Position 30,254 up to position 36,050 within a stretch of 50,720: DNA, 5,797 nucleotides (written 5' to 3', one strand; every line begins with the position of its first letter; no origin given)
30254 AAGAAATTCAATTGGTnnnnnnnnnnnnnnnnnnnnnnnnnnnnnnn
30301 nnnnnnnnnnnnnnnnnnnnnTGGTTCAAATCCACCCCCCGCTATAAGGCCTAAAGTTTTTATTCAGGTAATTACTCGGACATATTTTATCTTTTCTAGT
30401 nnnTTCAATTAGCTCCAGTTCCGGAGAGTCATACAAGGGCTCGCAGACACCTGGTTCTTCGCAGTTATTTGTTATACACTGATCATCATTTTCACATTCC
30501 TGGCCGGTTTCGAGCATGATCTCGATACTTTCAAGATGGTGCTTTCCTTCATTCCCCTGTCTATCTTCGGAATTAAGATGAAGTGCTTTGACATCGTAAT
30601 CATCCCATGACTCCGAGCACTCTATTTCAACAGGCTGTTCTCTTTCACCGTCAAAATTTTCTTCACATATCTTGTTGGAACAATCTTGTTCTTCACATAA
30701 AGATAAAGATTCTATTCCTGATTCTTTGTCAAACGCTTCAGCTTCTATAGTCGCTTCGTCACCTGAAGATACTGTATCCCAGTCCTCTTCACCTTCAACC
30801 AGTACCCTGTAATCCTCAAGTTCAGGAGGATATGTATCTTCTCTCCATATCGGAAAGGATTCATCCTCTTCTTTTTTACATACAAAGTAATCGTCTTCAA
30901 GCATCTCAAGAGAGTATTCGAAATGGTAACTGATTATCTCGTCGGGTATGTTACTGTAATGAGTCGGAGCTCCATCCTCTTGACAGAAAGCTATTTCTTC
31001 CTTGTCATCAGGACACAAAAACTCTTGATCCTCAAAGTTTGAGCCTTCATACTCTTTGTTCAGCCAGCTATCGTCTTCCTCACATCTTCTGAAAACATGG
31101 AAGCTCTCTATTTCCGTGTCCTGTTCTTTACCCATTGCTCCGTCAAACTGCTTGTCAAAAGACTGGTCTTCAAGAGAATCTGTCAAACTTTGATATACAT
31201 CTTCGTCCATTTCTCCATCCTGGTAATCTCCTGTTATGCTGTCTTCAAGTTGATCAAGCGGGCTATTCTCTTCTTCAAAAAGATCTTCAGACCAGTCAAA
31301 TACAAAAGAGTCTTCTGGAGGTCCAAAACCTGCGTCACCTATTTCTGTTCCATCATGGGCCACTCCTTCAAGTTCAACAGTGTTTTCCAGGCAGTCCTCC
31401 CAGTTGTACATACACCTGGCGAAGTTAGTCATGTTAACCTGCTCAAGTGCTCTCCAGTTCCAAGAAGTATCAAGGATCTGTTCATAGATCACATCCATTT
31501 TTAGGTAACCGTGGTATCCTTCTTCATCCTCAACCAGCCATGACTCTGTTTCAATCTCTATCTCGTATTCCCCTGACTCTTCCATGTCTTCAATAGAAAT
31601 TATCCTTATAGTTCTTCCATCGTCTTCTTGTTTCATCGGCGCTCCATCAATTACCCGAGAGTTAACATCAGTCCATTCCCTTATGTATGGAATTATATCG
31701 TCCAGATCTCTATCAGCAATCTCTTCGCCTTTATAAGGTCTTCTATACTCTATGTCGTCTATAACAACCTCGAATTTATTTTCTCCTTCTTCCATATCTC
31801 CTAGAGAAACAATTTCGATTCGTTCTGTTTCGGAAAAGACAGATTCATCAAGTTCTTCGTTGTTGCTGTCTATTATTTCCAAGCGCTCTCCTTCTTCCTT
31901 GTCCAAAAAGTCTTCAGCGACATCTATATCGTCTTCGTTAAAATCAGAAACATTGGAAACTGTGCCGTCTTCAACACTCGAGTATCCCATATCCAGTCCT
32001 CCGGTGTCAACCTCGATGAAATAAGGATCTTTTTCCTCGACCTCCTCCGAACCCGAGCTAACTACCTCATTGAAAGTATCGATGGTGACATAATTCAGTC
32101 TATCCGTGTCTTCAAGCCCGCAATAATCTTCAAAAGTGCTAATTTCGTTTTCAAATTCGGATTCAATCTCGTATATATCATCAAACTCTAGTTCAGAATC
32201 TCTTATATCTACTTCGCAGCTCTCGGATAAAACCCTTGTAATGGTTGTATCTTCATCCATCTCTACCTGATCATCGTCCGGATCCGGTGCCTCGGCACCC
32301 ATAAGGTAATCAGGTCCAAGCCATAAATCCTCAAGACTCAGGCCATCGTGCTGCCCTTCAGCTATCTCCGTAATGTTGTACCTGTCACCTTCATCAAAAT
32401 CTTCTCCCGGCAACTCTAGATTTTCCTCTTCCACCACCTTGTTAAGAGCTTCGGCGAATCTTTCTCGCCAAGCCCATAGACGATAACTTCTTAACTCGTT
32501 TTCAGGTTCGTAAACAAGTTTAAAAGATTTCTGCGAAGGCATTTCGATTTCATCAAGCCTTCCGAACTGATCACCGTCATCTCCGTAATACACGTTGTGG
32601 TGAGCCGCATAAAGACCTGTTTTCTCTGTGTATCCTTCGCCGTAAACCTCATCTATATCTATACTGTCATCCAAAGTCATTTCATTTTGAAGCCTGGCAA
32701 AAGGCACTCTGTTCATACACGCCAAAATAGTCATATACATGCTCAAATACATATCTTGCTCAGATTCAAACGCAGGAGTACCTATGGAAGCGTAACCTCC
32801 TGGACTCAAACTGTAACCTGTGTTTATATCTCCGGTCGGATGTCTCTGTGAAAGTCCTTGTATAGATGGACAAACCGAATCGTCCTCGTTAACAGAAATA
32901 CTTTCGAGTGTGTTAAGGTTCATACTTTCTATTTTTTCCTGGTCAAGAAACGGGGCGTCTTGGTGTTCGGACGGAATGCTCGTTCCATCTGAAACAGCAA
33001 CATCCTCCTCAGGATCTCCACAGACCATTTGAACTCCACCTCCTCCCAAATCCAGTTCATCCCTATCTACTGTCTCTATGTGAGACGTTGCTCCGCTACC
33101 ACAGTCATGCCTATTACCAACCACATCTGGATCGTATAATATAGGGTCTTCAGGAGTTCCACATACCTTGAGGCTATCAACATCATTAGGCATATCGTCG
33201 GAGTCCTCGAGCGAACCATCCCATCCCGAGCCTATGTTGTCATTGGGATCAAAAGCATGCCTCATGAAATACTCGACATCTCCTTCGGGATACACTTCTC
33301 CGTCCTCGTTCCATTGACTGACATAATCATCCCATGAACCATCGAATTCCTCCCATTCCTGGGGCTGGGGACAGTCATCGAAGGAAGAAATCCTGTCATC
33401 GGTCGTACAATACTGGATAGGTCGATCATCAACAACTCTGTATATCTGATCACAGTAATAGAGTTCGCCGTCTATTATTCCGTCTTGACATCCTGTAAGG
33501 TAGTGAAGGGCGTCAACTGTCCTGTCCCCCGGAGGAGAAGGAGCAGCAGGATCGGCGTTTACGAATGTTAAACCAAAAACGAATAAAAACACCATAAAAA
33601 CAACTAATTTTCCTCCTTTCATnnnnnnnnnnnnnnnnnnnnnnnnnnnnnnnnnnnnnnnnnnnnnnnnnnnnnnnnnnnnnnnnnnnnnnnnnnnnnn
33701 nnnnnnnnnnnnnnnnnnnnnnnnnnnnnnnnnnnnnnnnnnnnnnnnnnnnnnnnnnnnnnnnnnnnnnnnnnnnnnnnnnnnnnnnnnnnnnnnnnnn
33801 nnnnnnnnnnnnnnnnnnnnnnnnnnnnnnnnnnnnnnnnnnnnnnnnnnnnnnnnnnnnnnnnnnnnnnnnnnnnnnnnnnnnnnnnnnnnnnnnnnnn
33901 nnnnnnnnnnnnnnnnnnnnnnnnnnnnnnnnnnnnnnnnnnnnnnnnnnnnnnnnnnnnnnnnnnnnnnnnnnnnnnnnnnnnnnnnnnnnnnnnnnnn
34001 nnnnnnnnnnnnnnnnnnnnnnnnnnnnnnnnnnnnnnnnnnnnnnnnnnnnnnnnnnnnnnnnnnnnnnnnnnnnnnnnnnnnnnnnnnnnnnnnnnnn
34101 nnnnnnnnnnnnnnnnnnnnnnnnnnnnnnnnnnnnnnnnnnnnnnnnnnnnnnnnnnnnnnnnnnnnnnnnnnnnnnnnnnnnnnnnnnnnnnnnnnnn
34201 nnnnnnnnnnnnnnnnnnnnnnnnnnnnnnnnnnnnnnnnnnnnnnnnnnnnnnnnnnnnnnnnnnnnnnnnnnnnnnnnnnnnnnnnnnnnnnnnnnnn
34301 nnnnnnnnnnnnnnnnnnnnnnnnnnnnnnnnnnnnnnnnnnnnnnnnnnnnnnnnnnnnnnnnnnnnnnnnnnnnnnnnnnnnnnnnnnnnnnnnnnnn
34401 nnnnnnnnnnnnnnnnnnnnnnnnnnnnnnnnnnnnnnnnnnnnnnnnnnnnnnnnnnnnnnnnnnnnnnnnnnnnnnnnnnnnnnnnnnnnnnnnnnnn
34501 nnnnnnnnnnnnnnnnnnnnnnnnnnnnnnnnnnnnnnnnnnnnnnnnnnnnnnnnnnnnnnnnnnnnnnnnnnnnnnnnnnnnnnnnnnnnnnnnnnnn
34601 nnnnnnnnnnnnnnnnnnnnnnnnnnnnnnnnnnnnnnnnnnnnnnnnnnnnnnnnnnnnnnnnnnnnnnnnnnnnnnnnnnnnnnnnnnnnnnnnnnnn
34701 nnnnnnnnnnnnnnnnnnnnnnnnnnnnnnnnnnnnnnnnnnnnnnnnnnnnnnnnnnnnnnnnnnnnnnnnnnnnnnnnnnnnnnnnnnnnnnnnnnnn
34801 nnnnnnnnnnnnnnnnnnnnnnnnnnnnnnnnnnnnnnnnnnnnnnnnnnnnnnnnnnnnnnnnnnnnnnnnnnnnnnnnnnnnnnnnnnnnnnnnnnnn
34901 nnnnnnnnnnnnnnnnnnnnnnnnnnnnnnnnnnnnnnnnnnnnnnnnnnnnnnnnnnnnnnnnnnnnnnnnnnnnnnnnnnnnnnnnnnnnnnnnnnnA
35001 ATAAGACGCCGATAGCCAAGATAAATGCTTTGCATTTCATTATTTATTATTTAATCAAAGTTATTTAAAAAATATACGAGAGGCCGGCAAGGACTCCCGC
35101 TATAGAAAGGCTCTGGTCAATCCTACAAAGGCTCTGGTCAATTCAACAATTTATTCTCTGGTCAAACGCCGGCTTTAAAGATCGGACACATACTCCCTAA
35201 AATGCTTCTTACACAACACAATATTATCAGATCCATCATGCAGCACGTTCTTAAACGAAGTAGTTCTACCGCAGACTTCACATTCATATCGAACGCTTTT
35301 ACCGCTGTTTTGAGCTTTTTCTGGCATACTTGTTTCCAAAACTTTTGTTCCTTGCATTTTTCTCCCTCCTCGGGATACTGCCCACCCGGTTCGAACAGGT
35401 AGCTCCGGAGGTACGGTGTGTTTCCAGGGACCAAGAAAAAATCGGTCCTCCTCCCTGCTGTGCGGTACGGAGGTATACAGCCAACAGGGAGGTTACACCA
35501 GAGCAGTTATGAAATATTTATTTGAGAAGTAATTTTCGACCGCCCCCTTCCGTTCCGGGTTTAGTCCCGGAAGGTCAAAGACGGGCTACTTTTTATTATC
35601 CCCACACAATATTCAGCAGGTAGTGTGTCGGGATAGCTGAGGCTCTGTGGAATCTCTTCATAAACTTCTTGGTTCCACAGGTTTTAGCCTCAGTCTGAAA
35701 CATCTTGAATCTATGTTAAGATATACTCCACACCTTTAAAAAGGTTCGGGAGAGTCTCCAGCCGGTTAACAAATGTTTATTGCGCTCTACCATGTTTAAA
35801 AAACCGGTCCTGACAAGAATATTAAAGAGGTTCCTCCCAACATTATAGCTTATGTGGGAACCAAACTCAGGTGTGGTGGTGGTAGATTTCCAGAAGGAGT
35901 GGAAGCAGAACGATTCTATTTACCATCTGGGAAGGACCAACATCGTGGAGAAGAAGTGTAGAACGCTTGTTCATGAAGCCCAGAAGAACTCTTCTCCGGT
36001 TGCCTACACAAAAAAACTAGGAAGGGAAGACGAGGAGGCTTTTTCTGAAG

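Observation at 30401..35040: Translationally coupled two-protein surface module: a membrane-anchored Ig-repeat protein plus a 1073-aa hyper-acidic, Cys-capped secreted protein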

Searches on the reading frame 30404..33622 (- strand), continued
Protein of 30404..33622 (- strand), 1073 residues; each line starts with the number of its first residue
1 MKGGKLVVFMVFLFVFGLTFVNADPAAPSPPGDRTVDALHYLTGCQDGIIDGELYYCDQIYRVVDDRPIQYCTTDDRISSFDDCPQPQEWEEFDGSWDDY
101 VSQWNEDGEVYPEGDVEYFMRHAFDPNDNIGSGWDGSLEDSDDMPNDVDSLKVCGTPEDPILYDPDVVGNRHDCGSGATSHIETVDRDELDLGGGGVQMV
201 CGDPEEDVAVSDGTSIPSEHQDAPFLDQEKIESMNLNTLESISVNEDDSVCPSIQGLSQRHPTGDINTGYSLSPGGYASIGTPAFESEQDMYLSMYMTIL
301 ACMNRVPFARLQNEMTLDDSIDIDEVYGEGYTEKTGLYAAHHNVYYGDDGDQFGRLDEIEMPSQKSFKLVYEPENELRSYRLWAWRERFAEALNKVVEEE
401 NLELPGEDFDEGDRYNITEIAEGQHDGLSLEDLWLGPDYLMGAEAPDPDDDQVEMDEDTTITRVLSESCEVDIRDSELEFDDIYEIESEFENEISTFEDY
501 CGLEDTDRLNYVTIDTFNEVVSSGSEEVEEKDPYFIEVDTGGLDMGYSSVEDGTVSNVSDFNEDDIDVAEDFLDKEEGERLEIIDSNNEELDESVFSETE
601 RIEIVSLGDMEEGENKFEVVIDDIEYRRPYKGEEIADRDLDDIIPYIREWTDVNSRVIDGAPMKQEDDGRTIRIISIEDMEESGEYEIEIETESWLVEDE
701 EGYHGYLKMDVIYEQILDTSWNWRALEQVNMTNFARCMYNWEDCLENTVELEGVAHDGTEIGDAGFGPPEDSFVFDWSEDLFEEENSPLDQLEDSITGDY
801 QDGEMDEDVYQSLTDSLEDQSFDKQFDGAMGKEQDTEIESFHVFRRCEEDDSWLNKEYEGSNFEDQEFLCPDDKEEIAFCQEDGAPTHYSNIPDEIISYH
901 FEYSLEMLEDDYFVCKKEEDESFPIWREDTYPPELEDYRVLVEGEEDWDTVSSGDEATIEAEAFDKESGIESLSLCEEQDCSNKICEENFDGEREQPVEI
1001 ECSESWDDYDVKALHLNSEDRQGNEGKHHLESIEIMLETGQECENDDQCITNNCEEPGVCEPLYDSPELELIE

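Call 90: fold_search(model_id=the predicted structure, library=viral)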
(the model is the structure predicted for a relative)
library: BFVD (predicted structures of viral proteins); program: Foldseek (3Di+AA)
matches with E <= 10: 221; with E <= 0.001: 0
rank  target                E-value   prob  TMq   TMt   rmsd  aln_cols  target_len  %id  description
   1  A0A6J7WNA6            4.6e-02  0.06  0.05  0.08  35.9       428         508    9  Bacteriophage lambda, Stf, side tail fibre-repeat-2 [uncultured Caudovirales phage]
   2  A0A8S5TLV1            5.1e-02  0.05  0.06  0.10  31.1       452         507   10  Uncharacterized protein [Podoviridae sp. ctO1718]
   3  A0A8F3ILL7            6.0e-02  0.13  0.06  0.24  10.2       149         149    9  (no name in the UniProt tables at hand)
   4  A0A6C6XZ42            6.0e-02  0.03  0.05  0.07  20.9       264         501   12  (no name in the UniProt tables at hand)
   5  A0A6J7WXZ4            7.4e-02  0.06  0.05  0.08  41.2       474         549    9  Uncharacterized protein [uncultured Caudovirales phage]
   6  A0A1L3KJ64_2          9.2e-02  0.04  0.07  0.05  38.9       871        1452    8  (no name in the UniProt tables at hand)
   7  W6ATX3                1.1e-01  0.13  0.06  0.25  11.4       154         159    9  (no name in the UniProt tables at hand)
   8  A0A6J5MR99            1.3e-01  0.04  0.04  0.10  17.8       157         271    9  Uncharacterized protein [uncultured Caudovirales phage]
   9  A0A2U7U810            1.3e-01  0.02  0.04  0.04  39.4       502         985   13  Uncharacterized protein [Pandoravirus quercus]
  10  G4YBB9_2              1.4e-01  0.14  0.06  0.06  11.6       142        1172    9  (no name in the UniProt tables at hand)
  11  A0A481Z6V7            1.4e-01  0.03  0.04  0.08  33.0       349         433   12  Collagen triple helix repeat protein [Pithovirus LCPAC202]
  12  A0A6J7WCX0            1.4e-01  0.03  0.04  0.04  38.4       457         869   11  Uncharacterized protein [uncultured Caudovirales phage]
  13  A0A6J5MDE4            1.6e-01  0.30  0.07  0.13  15.9       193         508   11  Uncharacterized protein [uncultured Caudovirales phage]
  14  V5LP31                1.6e-01  0.06  0.04  0.06  16.8       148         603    9  (no name in the UniProt tables at hand)
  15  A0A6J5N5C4            1.6e-01  0.02  0.05  0.09  19.5       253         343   10  Major tropism determinant N-terminal domain-containing protein [uncultured Caudovirales phage]
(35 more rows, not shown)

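Call 95: find_encoding_contigs(protein=P0001, flank=500, max_places=2)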
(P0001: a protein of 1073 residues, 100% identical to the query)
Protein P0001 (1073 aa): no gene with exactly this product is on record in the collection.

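Call 106: find_related_loci(query=A1, collection=metagenome_contigs, flank=10000)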
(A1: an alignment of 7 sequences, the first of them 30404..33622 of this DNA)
Query A1 (1073 aa) in metagenome_contigs; peptide patterns used: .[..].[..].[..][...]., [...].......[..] (x = any residue, [..] = any of these).
98 stretches matched a pattern; 3 encode a relative of the query (tblastn E <= 1e-3); 3 distinct loci.
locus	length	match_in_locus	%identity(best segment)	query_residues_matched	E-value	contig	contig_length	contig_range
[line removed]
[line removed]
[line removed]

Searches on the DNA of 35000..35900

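Call 74: search_rna_families(source=window, start=35000, end=35900, threshold=evalue, max_evalue=1)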
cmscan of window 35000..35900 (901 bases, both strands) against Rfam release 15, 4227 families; matches with E-value up to 1: 1.
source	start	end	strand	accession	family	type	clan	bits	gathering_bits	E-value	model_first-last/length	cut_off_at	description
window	35533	35634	-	RF02666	PsiU2-35.45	Gene; snRNA; snoRNA; scaRNA;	-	20.3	89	0.65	1-140/140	no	Drosophila small cajal body-specific RNA PsiU2-35.45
